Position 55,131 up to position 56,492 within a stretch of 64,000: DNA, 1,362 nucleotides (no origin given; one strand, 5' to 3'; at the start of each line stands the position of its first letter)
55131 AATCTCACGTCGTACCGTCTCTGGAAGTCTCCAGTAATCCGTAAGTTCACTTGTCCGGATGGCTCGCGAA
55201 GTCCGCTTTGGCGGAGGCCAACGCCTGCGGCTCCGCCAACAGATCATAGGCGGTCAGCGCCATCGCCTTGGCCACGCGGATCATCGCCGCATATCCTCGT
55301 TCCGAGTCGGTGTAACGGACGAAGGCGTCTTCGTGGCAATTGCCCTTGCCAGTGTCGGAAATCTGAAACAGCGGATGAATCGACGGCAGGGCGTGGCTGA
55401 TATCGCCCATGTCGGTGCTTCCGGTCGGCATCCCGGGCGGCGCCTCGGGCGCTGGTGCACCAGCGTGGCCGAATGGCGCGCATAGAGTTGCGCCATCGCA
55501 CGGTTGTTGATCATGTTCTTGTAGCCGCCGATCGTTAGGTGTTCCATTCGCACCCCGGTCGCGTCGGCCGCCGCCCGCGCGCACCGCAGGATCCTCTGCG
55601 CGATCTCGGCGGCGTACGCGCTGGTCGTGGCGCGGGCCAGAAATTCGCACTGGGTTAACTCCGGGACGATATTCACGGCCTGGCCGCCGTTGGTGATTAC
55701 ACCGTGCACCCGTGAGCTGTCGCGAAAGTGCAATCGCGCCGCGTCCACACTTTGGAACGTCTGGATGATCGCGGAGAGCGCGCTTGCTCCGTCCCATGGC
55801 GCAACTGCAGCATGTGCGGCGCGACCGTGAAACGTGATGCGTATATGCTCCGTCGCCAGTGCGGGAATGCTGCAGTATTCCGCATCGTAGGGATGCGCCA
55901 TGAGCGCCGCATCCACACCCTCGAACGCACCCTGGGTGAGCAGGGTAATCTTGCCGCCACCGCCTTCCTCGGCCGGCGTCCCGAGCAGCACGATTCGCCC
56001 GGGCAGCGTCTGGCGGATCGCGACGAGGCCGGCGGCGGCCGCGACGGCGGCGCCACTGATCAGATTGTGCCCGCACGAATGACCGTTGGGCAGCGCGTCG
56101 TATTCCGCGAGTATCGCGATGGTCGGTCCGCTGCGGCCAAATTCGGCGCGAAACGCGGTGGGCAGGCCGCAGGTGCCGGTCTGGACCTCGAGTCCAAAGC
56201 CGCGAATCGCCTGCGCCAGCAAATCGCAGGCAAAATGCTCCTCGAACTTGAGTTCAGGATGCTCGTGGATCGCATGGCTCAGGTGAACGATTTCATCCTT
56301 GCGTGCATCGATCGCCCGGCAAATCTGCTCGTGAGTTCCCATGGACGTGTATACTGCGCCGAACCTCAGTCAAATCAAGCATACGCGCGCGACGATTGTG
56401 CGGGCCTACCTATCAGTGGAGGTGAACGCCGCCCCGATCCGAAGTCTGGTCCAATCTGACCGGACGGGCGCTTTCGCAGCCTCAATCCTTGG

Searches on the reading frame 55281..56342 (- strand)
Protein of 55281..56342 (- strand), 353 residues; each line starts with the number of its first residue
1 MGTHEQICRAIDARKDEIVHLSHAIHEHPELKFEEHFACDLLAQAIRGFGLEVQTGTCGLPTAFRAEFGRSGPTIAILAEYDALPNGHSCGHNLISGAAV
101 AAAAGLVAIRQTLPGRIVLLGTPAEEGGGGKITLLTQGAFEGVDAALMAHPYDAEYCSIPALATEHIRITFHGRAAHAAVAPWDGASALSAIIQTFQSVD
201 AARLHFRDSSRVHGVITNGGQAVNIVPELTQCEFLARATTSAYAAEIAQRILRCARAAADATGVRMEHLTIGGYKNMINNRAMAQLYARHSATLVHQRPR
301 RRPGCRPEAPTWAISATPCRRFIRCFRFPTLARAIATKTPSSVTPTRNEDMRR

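Call 34: find_related_loci(query=window:55281-56342:-, collection=genome_contigs, flank=10000)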
Query window:55281-56342:- (353 aa) in genome_contigs; peptide patterns used: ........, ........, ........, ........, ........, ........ (x = any residue, [..] = any of these).
329 stretches matched a pattern; 250 encode a relative of the query (tblastn E <= 1e-3); the best 80 are kept; 80 distinct loci.
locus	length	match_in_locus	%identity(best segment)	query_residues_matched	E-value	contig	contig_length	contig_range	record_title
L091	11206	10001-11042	77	1-347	4e-148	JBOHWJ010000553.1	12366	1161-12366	MAG: Candidatus Binataceae bacterium isolate TC-S_metawrap_bin.57 k127_2737418, whole genome shotgun sequence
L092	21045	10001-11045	70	1-348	1e-139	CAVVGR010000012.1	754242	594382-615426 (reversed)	MAG: uncultured delta proteobacterium isolate MFD01716.bin.2.12 genome assembly, contig: contig_6038, whole genome shotg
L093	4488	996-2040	70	1-348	2e-141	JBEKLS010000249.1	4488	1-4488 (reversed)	MAG: Candidatus Binatus sp. isolate SPRUCE 376 SPRUCE_376_249, whole genome shotgun sequence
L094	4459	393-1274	68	1-294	2e-139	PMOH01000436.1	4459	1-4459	MAG: Deltaproteobacteria bacterium isolate palsa_1089 73.20110600_P1M.15_contig_4838, whole genome shotgun sequence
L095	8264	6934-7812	78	1-294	5e-137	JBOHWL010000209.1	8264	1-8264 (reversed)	MAG: Candidatus Binataceae bacterium isolate TC-S_metabat2.bin.194 k127_1255305, whole genome shotgun sequence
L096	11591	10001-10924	68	1-311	8e-137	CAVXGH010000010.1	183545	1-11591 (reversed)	MAG: uncultured delta proteobacterium isolate MFD05512.bin.1.184 genome assembly, contig: contig_53592, whole genome sho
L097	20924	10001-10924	68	1-311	1e-136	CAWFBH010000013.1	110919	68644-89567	MAG: uncultured delta proteobacterium isolate MFD02248.bin.2.83 genome assembly, contig: contig_50550, whole genome shot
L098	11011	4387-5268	68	1-294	4e-136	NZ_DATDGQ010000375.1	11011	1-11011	MAG: Candidatus Binatus sp. isolate SMAG_U256 k141_173942, whole genome shotgun sequence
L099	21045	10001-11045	68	1-348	2e-136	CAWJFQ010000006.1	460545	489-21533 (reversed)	MAG: uncultured delta proteobacterium isolate MFD03399.bin.2.69 genome assembly, contig: contig_25743, whole genome shot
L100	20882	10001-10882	68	1-294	7e-136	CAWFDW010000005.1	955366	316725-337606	MAG: uncultured delta proteobacterium isolate MFD05513.bin.2.169 genome assembly, contig: contig_33264, whole genome sho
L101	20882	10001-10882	68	1-294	1e-135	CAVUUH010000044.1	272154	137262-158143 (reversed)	MAG: uncultured delta proteobacterium isolate MFD00964.bin.2.3 genome assembly, contig: contig_92955, whole genome shotg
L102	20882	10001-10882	68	1-294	2e-135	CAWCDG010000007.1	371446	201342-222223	MAG: uncultured delta proteobacterium isolate MFD09286.bin.2.99 genome assembly, contig: contig_55728, whole genome shot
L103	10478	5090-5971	69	1-294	2e-135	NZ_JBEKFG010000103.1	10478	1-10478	MAG: Candidatus Binatus sp. isolate SPRUCE 224 SPRUCE_224_103, whole genome shotgun sequence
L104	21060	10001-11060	68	1-353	4e-135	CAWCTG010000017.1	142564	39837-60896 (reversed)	MAG: Candidatus Binataceae bacterium isolate MFD03399.bin.1.12 genome assembly, contig: contig_34263, whole genome shotg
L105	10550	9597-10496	67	1-300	5e-135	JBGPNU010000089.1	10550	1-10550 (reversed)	MAG: Candidatus Binatus sp. isolate OBJ_0618_7090110_207 k141_430480_length_10550_cov_15.0431, whole genome shotgun sequ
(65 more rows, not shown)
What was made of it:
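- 26691..64000 (.): Binataceae-derived part of the contig. The best 80 relatives of the gene at 55281-56342 are almost all Binataceae/Binatus (call 34).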
